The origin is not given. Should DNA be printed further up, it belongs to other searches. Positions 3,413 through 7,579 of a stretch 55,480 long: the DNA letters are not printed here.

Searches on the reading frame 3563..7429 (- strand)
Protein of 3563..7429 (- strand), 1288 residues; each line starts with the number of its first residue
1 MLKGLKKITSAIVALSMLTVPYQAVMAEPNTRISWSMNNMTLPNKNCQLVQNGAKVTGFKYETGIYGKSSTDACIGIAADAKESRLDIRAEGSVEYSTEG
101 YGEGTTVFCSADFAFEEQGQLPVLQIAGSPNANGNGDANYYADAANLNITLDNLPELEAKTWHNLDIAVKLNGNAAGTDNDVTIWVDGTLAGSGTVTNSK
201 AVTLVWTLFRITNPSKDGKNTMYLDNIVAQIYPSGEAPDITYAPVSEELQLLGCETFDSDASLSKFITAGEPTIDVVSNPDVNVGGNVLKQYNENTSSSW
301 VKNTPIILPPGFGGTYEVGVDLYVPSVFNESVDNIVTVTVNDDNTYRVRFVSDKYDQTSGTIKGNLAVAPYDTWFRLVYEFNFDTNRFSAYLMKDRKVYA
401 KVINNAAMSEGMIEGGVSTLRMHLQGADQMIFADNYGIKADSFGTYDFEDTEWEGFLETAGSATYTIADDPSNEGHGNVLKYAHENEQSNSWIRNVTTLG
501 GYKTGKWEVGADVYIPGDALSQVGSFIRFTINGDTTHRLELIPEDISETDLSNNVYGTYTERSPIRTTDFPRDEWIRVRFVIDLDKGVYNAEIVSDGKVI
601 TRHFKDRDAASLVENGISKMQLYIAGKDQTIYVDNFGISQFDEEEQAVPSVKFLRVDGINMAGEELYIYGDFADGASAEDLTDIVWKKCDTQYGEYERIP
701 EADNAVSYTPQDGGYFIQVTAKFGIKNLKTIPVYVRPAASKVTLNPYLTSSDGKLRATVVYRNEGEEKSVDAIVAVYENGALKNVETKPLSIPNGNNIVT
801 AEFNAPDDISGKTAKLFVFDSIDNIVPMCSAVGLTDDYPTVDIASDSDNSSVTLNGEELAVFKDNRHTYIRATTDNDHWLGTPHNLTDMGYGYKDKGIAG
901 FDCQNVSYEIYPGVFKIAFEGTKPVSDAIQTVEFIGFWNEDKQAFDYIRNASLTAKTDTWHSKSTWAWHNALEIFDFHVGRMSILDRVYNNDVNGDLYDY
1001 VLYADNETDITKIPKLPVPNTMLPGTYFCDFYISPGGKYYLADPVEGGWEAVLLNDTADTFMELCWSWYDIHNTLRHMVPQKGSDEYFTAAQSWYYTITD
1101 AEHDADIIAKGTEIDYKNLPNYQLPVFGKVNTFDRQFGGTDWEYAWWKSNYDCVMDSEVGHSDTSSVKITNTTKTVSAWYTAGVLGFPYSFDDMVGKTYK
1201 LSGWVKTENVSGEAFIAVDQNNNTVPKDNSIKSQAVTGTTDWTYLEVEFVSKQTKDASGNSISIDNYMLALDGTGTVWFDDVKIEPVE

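Call 13: search_protein_families(library=pfam, proteins=[window:3563-7429:-], max_evalue=0.001)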
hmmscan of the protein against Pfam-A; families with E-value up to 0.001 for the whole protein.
window:3563-7429:- (1288 aa): 0 families

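Call 110: search_protein_families(library=pfam, proteins=[window:3563-7429:-], max_evalue=0.01)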
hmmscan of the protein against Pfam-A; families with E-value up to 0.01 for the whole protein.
window:3563-7429:- (1288 aa): 1 family
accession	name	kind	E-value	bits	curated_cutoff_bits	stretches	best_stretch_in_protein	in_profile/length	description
PF02018.23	CBM_4_9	-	0.0018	19.1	25.9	1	1144-1256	15-123/136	Carbohydrate binding domain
